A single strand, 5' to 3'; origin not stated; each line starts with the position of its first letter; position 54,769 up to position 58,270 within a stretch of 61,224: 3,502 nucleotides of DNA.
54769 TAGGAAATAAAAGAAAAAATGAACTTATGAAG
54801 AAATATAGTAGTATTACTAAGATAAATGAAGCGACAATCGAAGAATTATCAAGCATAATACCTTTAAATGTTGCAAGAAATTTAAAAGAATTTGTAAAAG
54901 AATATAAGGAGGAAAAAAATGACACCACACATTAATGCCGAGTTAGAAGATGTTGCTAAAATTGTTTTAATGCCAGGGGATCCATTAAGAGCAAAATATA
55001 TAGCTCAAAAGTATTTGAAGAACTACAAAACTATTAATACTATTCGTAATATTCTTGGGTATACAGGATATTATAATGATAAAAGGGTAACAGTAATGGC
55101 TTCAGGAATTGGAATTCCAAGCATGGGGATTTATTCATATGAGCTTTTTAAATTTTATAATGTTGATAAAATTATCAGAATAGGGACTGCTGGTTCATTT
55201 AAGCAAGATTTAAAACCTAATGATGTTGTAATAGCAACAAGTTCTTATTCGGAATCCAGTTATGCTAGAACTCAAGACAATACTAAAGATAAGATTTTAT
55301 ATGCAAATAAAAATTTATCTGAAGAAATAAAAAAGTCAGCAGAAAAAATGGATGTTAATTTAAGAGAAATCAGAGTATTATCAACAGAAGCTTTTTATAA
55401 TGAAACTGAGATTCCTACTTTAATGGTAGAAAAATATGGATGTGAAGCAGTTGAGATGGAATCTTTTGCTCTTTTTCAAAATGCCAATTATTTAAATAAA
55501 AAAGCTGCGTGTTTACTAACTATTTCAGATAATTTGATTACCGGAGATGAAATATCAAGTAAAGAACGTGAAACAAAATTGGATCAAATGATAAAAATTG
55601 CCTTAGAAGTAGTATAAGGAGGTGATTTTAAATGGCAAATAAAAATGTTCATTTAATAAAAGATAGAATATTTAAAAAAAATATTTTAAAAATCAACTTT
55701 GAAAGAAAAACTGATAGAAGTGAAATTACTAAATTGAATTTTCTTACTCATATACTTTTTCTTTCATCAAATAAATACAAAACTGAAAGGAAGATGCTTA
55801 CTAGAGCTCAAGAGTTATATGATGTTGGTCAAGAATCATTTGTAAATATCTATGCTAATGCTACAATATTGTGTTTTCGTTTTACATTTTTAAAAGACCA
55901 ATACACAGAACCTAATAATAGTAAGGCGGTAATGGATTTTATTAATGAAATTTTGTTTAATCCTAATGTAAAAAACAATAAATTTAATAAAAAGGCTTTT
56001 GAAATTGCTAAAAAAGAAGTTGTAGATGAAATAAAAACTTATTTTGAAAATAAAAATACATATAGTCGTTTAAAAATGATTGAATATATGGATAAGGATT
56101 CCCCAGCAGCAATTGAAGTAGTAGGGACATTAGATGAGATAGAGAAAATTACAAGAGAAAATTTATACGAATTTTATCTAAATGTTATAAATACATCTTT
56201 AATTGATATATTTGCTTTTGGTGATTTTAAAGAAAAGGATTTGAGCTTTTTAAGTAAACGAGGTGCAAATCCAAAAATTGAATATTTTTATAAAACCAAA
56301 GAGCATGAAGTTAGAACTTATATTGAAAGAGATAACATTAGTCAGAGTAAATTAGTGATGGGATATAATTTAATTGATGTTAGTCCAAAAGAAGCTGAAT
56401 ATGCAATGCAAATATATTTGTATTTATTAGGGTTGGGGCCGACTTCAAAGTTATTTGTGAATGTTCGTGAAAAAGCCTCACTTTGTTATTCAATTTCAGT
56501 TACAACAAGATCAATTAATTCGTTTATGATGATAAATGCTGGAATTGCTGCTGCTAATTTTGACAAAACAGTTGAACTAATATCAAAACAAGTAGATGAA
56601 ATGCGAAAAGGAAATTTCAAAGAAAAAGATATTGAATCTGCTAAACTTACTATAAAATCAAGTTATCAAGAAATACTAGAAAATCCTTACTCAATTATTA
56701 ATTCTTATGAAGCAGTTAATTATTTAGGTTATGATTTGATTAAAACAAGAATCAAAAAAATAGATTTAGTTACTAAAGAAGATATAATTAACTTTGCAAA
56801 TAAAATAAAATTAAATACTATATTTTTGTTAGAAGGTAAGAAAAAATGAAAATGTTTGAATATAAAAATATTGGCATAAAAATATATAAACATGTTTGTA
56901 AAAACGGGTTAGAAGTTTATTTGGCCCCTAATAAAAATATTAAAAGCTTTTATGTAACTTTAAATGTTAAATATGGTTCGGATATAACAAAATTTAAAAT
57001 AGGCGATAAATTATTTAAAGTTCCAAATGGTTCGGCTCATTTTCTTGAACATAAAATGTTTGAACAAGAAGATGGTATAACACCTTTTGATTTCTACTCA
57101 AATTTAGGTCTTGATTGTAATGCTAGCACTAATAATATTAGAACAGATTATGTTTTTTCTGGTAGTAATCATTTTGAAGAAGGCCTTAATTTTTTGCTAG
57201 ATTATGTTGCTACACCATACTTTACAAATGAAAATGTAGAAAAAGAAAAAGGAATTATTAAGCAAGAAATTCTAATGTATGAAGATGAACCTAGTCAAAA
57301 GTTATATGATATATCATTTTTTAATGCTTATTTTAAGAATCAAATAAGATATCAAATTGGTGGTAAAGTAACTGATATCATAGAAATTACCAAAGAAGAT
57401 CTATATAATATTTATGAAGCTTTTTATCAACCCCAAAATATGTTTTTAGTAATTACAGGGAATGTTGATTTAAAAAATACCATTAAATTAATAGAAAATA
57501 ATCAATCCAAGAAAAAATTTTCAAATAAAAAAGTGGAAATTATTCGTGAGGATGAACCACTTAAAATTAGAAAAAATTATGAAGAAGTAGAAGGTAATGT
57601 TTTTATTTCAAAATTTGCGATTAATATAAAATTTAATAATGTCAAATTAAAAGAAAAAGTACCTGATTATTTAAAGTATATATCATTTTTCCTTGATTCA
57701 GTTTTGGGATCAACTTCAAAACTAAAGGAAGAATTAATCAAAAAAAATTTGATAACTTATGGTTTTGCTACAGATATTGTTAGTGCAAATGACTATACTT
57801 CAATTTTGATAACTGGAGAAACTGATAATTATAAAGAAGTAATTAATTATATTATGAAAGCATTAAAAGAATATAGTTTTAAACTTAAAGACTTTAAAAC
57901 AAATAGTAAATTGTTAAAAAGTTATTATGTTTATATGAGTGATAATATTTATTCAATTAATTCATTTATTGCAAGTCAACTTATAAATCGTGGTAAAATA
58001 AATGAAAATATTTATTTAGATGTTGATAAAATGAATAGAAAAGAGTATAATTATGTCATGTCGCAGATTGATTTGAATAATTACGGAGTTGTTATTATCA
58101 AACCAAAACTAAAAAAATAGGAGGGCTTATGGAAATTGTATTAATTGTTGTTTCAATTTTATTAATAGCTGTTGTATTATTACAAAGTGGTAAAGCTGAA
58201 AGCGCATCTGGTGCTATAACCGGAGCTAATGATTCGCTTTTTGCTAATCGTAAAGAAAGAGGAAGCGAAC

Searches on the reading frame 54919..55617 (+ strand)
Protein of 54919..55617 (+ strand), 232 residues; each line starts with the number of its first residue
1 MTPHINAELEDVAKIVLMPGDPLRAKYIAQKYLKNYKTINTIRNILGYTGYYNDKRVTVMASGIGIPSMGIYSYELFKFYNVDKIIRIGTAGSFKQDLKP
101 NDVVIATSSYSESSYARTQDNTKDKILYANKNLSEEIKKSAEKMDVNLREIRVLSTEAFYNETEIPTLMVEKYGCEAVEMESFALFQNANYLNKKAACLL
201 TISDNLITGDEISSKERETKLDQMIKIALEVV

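Call 54: search_protein_families(library=pfam, proteins=[window:54919-55617:+], max_evalue=0.00001)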
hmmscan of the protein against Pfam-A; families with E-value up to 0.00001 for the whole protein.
window:54919-55617:+ (232 aa): 1 family
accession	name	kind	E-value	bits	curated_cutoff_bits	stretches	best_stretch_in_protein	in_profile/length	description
PF01048.26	PNP_UDP_1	-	2.2e-38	132.4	25.1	1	14-223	1-219/233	Phosphorylase superfamily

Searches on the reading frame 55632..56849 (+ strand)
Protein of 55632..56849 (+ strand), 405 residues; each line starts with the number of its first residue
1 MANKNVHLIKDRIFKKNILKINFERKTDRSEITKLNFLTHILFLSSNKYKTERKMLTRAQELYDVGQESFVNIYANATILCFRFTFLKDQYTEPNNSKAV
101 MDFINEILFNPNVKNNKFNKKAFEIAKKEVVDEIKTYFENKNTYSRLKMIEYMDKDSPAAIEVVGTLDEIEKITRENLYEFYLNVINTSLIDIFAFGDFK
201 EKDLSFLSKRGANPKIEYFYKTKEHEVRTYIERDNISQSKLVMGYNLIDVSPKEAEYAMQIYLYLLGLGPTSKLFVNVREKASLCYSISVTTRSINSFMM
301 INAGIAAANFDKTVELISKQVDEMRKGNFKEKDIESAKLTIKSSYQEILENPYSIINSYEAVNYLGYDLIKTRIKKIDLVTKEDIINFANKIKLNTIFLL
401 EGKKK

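Call 54: search_protein_families(library=pfam, proteins=[window:55632-56849:+], max_evalue=0.00001)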
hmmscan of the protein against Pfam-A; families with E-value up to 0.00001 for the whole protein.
window:55632-56849:+ (405 aa): 1 family
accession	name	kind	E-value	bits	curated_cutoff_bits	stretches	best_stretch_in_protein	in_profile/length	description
PF05193.26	Peptidase_M16_C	-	6.7e-24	85.2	23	1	172-338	1-178/181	Peptidase M16 inactive domain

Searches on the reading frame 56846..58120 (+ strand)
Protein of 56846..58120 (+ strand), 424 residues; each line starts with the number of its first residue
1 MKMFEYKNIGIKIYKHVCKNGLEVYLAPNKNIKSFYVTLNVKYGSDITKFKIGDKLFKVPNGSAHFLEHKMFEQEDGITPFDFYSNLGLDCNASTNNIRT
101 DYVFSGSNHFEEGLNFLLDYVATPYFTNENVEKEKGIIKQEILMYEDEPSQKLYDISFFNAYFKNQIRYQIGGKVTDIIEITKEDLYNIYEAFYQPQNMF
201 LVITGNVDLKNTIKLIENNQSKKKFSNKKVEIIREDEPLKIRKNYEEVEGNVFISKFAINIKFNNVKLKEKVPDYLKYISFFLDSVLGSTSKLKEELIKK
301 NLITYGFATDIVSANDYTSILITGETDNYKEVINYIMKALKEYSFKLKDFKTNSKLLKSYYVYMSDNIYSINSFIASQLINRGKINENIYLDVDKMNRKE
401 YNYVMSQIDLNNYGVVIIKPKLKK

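Call 54: search_protein_families(library=pfam, proteins=[window:56846-58120:+], max_evalue=0.00001)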
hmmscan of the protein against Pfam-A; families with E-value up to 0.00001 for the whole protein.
window:56846-58120:+ (424 aa): 2 families
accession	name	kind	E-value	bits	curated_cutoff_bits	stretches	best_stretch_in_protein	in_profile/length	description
PF05193.26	Peptidase_M16_C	-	6.3e-17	62.5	23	1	181-342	2-163/181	Peptidase M16 inactive domain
PF00675.25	Peptidase_M16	-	8.9e-12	45.6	22.3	1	61-156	31-130/149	Insulinase (Peptidase family M16)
